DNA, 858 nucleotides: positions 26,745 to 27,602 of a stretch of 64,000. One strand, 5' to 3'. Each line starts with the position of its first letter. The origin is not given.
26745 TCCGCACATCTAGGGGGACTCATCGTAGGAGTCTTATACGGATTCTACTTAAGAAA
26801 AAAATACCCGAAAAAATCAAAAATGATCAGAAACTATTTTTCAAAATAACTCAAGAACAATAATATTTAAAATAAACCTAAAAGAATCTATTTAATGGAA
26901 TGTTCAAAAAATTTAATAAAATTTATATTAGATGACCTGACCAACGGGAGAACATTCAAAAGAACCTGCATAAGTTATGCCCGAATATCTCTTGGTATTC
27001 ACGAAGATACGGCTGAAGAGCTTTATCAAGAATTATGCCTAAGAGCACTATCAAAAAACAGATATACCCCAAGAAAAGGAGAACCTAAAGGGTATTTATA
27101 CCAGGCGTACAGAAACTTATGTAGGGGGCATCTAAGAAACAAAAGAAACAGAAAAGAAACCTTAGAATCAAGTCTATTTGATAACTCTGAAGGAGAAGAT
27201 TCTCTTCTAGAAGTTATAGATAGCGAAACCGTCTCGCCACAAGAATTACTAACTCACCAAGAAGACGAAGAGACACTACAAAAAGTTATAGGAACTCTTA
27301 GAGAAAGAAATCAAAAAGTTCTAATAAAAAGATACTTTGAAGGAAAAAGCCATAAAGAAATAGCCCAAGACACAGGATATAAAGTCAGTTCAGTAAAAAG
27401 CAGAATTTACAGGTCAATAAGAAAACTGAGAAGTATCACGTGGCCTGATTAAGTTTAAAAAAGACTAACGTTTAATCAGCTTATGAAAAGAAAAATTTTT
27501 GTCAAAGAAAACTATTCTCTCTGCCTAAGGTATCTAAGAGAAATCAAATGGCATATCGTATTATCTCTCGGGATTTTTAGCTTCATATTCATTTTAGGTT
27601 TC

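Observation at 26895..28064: Bacterial-type ECF sigma-70-like protein in an archaeal genome, followed by a SpoIIM/DUF95 membrane protein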

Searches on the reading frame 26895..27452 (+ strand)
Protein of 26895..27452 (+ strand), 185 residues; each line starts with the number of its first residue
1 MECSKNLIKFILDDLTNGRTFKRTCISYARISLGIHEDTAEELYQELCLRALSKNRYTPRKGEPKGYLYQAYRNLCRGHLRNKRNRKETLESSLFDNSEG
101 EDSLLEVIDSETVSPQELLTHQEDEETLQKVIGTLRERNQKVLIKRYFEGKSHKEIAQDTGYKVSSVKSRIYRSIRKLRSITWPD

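Call 3: search_protein_families(library=pfam, proteins=[window:26895-27452:+], max_evalue=1)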
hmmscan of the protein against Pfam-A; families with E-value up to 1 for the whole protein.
window:26895-27452:+ (185 aa): 8 families
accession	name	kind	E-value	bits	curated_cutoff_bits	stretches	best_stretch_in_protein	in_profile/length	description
PF08281.18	Sigma70_r4_2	-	7.4e-14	51.6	25.7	1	127-178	3-54/54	Sigma-70, region 4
PF04545.22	Sigma70_r4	-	1.5e-09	37.6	24.1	1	132-179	2-49/50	Sigma-70, region 4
PF04542.20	Sigma70_r2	-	1.2e-08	35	24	1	35-84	18-69/71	Sigma-70 region 2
PF07638.17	Sigma70_ECF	-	0.0095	16.3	21.1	1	44-170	53-171/185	ECF sigma factor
PF19575.5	HTH_58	-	0.013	15.8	23.8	1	129-162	5-38/62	Helix-turn-helix domain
PF18162.6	Arc_C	-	0.014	15.7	31.9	1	116-143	33-60/83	Arc C-lobe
PF24277.2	DmsR_N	-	0.051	14.2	27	1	118-146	111-139/143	DmsR, N-terminal domain-like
PF14493.12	HTH_40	-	0.052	14.3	27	0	147-182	9-44/89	Helix-turn-helix domain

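Call 4: search_protein_families(library=ncbifam, proteins=[window:26895-27452:+], max_evalue=1)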
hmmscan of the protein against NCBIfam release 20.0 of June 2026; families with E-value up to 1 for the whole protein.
window:26895-27452:+ (185 aa): 108 families (the best 25 are shown)
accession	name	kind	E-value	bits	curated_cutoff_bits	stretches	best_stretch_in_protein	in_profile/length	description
TIGR02937.1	sigma70-ECF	superfamily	3.2e-24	85.4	42.9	1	21-180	10-163/165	sigma-70 family RNA polymerase sigma factor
TIGR02985.1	Sig70_bacteroi1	subfamily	1.1e-20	74.5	126.4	1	27-180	16-160/162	RNA polymerase sigma-70 factor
TIGR02983.1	SigE-fam_strep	subfamily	2.2e-16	60.2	141.55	1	37-180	30-156/162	SigE family RNA polymerase sigma factor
NF009172.0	PRK12519.1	subfamily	4.3e-16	59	222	1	36-180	52-187/194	RNA polymerase sigma factor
NF058625.1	sigma_PG0214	equivalog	5.6e-15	55.5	130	1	32-180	23-159/170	GFO_1088 family ECF-type sigma factor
NF009166.1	PRK12513.1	equivalog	7.1e-14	51.9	206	1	36-180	45-184/193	RNA polymerase sigma factor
TIGR02950.1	SigM_subfam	subfamily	2.6e-13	50.1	147.95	1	31-181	18-157/159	RNA polymerase sigma factor, SigM family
TIGR02989.1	Sig-70_gvs1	subfamily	5.4e-13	49.2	124.55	1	32-178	20-154/158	RNA polymerase sigma-70 factor, Rhodopirellula/Verrucomicrobium family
NF007223.0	PRK09641.1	equivalog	5.7e-13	49.1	209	1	37-179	42-181/187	RNA polymerase sigma factor SigW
NF007215.0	PRK09637.1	equivalog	5.9e-13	49.2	212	1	37-180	25-152/181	RNA polymerase sigma factor SigZ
TIGR02959.1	SigZ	equivalog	2e-12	47.3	168.65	1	37-180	19-146/170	RNA polymerase sigma factor SigZ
TIGR02952.1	Sig70_famx2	equivalog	7.9e-12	45.4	206.45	1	37-180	35-168/170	ECF subfamily RNA polymerase sigma factor, BldN family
NF007227.0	PRK09645.1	subfamily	1.6e-11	44.4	202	1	36-180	36-168/177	sigma-70 family RNA polymerase sigma factor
NF008890.0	PRK11924.1-3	equivalog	2.9e-11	43.1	284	1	36-180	62-199/205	RNA polymerase sigma factor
TIGR02984.1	Sig-70_plancto1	subfamily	4.6e-11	42.6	183.75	1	79-181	83-187/189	RNA polymerase sigma-70 factor, Planctomycetaceae-specific subfamily 1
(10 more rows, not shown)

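Call 6: find_homologous_proteins(query=window:26895-27452:+)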
Query window:26895-27452:+ (185 aa): 2 proteins with E <= 0.001 among 56 candidates.
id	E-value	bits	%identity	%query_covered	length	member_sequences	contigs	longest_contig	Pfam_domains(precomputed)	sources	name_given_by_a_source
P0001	7.1e-117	405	100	100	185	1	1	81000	PF04545.23,PF04542.21,PF08281.19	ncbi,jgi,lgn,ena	ncbi:MAG: sigma-70 family RNA polymerase sigma factor [Candidatus Pacearchaeota archaeon]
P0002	1.0e-45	174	49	93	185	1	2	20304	PF04542.21,PF08281.19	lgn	-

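Call 9: find_encoding_contigs(protein=P0002, flank=8000)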
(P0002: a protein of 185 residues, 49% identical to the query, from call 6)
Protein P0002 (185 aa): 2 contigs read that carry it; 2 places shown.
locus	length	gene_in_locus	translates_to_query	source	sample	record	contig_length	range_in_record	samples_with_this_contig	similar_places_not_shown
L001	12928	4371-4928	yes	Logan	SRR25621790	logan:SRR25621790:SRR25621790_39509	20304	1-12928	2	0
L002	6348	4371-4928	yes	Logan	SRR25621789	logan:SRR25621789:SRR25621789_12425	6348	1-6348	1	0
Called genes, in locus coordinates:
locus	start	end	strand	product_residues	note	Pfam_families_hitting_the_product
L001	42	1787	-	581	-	PF01411:tRNA-synt_2c, PF07973:tRNA_SAD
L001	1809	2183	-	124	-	-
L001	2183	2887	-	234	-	-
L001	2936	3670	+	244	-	PF02002:TFIIE_alpha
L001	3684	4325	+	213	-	PF08551:DUF1751 (weak), PF01694:Rhomboid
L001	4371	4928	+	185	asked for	PF04542:Sigma70_r2, PF08281:Sigma70_r4_2 (weak)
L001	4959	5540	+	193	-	PF01944:SpoIIM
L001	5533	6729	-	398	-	PF04894:Nre_N, PF04895:Nre_C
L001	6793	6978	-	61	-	-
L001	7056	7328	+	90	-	-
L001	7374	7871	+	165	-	-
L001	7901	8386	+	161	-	-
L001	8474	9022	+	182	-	-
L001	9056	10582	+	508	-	PF00437:T2SSE, PF27713:UCP018868 (weak)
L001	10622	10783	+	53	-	-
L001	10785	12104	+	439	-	PF00482:T2SSF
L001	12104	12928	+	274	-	PF00482:T2SSF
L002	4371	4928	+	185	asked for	PF04542:Sigma70_r2, PF08281:Sigma70_r4_2 (weak)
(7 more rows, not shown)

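Call 12: find_related_loci(query=A1, collection=genome_contigs, flank=6000)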
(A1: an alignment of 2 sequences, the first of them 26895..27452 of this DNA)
Query A1 (185 aa) in genome_contigs; peptide patterns used: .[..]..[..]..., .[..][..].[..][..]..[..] (x = any residue, [..] = any of these).
143 stretches matched a pattern; 5 encode a relative of the query (tblastn E <= 1e-3); 5 distinct loci.
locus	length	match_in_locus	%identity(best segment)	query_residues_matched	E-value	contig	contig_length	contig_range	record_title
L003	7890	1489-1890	28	36-180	3e-8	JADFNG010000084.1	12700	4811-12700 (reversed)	MAG: Proteobacteria bacterium isolate B61T3L11 B61T3L11_NODE5164, whole genome shotgun sequence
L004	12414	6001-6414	27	27-181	2e-7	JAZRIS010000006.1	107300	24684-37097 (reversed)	MAG: Barnesiella sp. isolate T1900045471_YK20190162.MAGScoT_cleanbin_000001 SGB_7242_k141_1720142, whole genome shotgun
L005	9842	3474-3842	34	38-178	2e-7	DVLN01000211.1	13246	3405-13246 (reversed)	MAG TPA_asm: Candidatus Faecivivens stercorigallinarum isolate 4960 ChiHcolR31__C324958_L13246_SRR6323504, whole genome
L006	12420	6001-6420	28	33-178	1e-6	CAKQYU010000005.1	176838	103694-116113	MAG: uncultured Lachnospiraceae bacterium isolate REFINED_METABAT215_TOP10_CONTIGS_1500_ASSEMBLY_K77_MERGED__Hadza_MoBio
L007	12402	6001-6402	27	36-180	2e-6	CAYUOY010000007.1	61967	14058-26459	MAG TPA_asm: uncultured Woeseiaceae bacterium isolate SRP128015_co3_136 genome assembly, contig: NODE_262_length_61967_c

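Call 19: search_solved_structures(query=A1, max_evalue=0.001, show_alignments=3)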
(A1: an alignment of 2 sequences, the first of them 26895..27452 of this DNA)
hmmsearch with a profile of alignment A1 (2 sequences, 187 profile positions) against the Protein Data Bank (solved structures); distinct sequences matched with E-value up to 0.001: 4.
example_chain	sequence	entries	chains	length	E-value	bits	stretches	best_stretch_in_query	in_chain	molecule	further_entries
8z6g_B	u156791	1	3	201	3.1e-07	33.4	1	36-179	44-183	RNA polymerase sigma factor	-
6in7_B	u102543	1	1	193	3.4e-07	33.2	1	36-179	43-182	RNA polymerase sigma-H factor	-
6dxo_A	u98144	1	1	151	5.1e-05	26.1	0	129-183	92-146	RNA polymerase ECF-subfamily sigma factor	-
2q1z_A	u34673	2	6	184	0.00031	23.6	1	118-182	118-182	RpoE, ECF SigE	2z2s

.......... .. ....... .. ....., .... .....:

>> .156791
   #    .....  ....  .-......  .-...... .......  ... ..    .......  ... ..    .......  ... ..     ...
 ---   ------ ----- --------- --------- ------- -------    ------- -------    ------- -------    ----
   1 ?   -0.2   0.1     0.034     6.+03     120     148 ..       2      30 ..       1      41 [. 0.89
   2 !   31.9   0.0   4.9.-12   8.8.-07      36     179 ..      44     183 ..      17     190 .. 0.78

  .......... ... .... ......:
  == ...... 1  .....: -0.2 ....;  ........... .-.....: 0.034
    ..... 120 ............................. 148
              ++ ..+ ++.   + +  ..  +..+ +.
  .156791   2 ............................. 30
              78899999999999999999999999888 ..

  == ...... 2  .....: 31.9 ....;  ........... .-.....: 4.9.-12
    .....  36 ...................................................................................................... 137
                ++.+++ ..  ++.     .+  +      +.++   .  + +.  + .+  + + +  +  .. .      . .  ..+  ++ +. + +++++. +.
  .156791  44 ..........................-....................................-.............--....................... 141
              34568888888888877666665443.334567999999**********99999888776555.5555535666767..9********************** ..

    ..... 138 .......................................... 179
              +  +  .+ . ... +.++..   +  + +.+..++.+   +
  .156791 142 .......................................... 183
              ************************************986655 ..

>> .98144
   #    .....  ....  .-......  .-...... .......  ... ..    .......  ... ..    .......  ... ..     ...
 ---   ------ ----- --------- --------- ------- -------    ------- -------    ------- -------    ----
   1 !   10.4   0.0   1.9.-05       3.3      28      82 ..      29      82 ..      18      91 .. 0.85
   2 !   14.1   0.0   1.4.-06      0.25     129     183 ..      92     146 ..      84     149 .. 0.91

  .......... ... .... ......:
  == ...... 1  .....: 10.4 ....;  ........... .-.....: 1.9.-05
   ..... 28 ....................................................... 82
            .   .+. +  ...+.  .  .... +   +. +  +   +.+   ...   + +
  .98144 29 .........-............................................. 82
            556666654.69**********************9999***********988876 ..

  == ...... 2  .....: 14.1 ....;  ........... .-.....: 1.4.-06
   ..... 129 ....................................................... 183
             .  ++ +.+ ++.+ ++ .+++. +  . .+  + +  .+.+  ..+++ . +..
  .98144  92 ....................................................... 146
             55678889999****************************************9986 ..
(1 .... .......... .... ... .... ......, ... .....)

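Call 21: search_protein_representatives(alignment_id=A1)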
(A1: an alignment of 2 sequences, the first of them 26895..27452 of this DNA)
Query: 2 sequences, 187 profile positions. Proteins with E-value up to 0.001 (for the whole library): 8554; up to 1e-10: 60; up to 1e-30: 2. The best 150 are listed.
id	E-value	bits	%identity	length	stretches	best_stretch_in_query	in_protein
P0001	1.2e-104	364.0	-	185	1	1-187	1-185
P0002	1.6e-104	363.7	-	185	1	1-187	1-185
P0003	7.5e-24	100.6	-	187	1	5-182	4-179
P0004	3.2e-20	88.8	-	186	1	7-184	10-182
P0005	3.1e-18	82.3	-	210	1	8-184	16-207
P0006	7.5e-17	77.8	-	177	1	7-174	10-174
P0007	3.1e-15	72.5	-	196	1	39-184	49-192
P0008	1.9e-14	69.9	-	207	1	20-185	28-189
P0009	6.8e-14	68.2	-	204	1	5-183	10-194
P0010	7.3e-14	68.0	-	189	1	6-184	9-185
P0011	9.5e-14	67.7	-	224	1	26-185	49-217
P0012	1.1e-13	67.5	-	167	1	38-183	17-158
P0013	1.7e-13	66.9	-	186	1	31-184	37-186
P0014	1.9e-13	66.7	-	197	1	20-183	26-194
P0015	2.3e-13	66.5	-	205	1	36-185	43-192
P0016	3.3e-13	65.9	-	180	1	6-183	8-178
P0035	9.0e-12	61.2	-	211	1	8-182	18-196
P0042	2.1e-11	60.1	-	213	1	3-185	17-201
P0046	3.5e-11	59.3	-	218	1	11-183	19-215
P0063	1.2e-10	57.6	-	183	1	5-187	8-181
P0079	3.7e-10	56.0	-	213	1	3-180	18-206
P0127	1.5e-09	54.0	-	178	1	10-173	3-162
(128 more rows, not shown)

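Call 22: list_cluster_members(proteins=[P0003, P0004, P0005, P0006, P0007, P0008, P0009, P0010, P0011, P0016])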
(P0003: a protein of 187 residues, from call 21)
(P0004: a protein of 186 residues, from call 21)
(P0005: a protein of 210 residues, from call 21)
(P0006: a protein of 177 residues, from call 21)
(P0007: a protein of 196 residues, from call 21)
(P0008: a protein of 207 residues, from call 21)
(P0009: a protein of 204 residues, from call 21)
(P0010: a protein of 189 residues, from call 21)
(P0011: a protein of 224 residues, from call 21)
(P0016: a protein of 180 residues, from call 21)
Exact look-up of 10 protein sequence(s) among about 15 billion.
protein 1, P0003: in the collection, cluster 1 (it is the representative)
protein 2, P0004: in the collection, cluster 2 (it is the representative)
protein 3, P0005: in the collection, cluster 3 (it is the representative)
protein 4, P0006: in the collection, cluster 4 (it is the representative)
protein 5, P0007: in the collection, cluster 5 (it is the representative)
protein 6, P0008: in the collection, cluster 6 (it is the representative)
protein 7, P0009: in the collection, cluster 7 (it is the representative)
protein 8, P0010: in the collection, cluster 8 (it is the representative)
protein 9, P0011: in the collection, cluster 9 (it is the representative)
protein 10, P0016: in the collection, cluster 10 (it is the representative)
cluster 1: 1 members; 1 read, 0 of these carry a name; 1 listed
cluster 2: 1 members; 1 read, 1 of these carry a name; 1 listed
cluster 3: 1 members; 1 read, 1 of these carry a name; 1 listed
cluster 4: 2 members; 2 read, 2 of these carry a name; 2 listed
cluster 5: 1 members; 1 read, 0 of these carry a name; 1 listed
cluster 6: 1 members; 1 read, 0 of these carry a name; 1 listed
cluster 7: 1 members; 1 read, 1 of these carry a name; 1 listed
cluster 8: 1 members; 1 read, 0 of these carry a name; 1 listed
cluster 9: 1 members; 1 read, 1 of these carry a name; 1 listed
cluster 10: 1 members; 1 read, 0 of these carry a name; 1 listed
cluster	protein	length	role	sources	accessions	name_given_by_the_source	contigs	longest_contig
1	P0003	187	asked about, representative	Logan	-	-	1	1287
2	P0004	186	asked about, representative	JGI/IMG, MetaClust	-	\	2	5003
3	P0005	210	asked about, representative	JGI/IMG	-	RNA polymerase sigma factor (sigma-70 family)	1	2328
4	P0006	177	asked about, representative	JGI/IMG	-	RNA polymerase sigma-70 factor (ECF subfamily)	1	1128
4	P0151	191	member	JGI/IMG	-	RNA polymerase sigma-70 factor, ECF subfamily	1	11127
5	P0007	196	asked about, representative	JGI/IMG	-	-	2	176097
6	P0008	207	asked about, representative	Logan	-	-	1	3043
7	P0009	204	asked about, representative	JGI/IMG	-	RNA polymerase sigma-70 factor, ECF subfamily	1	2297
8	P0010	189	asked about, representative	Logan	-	-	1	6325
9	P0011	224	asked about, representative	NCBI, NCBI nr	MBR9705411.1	sigma-70 family RNA polymerase sigma factor [Candidatus Pacearchaeota archaeon]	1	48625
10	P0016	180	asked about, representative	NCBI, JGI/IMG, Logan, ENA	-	-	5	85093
